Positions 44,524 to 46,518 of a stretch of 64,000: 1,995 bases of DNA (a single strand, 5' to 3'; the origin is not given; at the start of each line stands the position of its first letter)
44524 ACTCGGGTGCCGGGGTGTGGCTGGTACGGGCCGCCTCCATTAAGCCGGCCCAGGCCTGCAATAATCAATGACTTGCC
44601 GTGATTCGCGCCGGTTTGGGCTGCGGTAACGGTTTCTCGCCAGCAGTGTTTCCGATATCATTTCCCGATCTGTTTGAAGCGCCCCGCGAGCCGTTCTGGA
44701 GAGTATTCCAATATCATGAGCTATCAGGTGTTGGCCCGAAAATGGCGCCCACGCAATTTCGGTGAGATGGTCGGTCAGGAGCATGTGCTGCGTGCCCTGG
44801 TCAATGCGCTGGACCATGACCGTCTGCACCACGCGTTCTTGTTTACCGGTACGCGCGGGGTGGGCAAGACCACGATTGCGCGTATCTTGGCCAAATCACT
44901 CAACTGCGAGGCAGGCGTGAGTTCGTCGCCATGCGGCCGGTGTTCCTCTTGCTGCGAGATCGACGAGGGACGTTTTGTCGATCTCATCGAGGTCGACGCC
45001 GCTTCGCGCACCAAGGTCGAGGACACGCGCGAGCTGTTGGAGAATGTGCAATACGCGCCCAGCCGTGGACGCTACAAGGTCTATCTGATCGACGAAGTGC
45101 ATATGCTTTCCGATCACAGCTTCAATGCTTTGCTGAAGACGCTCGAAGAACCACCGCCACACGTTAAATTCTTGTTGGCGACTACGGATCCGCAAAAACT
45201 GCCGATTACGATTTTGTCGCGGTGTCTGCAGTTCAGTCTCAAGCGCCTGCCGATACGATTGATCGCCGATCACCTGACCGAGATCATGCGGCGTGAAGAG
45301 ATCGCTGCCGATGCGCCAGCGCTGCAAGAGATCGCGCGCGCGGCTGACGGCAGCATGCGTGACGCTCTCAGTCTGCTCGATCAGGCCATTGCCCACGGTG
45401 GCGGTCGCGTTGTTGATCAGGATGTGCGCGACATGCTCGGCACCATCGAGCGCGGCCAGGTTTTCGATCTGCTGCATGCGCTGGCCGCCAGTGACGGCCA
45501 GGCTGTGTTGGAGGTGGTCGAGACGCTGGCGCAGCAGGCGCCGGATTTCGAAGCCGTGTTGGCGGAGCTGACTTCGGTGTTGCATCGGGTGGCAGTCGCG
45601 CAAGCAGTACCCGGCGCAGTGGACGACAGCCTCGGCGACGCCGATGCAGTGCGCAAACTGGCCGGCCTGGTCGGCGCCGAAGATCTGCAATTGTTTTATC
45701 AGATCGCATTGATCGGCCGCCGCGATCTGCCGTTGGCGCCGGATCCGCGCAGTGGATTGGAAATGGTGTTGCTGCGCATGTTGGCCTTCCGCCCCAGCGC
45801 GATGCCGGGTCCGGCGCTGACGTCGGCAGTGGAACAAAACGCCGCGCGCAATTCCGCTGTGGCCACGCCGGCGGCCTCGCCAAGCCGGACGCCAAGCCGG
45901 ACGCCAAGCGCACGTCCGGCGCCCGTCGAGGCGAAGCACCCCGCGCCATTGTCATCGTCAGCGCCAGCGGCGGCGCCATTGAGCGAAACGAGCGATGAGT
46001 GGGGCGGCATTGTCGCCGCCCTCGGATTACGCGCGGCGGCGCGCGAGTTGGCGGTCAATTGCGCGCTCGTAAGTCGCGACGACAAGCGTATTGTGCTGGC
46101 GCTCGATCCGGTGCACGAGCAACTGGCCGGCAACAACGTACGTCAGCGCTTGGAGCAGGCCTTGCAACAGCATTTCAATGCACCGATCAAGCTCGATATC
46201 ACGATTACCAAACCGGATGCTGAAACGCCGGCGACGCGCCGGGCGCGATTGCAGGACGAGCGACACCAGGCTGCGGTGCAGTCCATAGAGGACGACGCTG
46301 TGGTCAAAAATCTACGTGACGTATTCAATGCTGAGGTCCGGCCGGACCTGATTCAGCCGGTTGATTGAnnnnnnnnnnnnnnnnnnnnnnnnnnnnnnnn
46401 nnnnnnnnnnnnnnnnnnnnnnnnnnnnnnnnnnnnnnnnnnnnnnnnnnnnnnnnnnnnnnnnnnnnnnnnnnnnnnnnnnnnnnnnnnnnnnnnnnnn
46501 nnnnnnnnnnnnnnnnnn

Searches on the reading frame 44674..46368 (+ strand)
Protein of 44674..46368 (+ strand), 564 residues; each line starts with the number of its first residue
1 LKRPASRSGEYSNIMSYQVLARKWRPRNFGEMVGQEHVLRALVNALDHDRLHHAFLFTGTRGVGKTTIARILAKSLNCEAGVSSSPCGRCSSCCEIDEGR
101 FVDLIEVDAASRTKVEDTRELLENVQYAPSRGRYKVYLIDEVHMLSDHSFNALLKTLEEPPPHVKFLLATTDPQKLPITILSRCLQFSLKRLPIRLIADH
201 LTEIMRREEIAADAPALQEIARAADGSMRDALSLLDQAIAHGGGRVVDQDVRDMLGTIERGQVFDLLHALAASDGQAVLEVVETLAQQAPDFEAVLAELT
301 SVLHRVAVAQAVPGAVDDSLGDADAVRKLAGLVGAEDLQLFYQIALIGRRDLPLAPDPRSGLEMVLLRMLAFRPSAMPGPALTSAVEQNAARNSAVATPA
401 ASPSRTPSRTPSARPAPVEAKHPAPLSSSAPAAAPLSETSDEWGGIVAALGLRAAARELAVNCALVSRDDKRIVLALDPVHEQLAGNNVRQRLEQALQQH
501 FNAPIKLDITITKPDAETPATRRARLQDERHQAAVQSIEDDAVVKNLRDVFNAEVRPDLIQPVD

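Call 11: search_protein_families(library=pfam, proteins=[window:44674-46368:+], max_evalue=0.001)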
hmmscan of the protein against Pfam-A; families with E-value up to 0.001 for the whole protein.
window:44674-46368:+ (564 aa): 16 families
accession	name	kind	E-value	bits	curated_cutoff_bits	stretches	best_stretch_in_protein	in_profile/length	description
PF13177.12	DNA_pol3_delta2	-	1.3e-43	149.2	27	1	34-192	1-160/161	DNA polymerase III, delta subunit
PF12169.13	DNA_pol3_gamma3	-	6.6e-26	91.2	24.4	1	248-371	3-129/143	DNA polymerase III subunits gamma and tau domain III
PF12170.13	DNA_pol3_tau_5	-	4.4e-22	79.2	28.8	1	436-557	17-139/142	DNA polymerase III tau subunit V interacting with alpha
PF22608.2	DNAX_ATPase_lid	-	1.8e-21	76.1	27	1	197-244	2-49/49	DNA polymerase III clamp loader subunit, ATPase lid domain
PF00004.35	AAA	-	9.9e-12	45.9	21.2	1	56-185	2-124/131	ATPase family associated with various cellular activities (AAA)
PF13401.12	AAA_22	-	2.6e-07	31.5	27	1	55-168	8-120/130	AAA domain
PF05496.18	RuvB_N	-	2.8e-07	30.9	27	1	25-87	2-68/159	Holliday junction DNA helicase RuvB P-loop domain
PF13191.12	AAA_16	-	5.6e-07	30.6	32.6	1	32-161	2-160/167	AAA ATPase domain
PF13238.12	AAA_18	-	1.5e-05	25.9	29.4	1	57-139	3-77/128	AAA domain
PF07728.20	AAA_5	-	2.8e-05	24.6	22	1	55-159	2-92/139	AAA domain (dynein-related subfamily)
PF04851.21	ResIII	-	5.3e-05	23.6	22.5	0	114-159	114-152/164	Type III restriction enzyme, res subunit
PF07724.20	AAA_2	-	5.6e-05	23.7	27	1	54-159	5-101/166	AAA domain (Cdc48 subfamily)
PF13173.12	AAA_14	-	8e-05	23.1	27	1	54-169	4-96/129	AAA domain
PF13604.12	AAA_30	-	0.00014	22.1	27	0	54-221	20-169/191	AAA domain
PF05970.20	PIF1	-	0.00035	20.7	25.9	1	35-158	6-127/223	PIF1-like helicase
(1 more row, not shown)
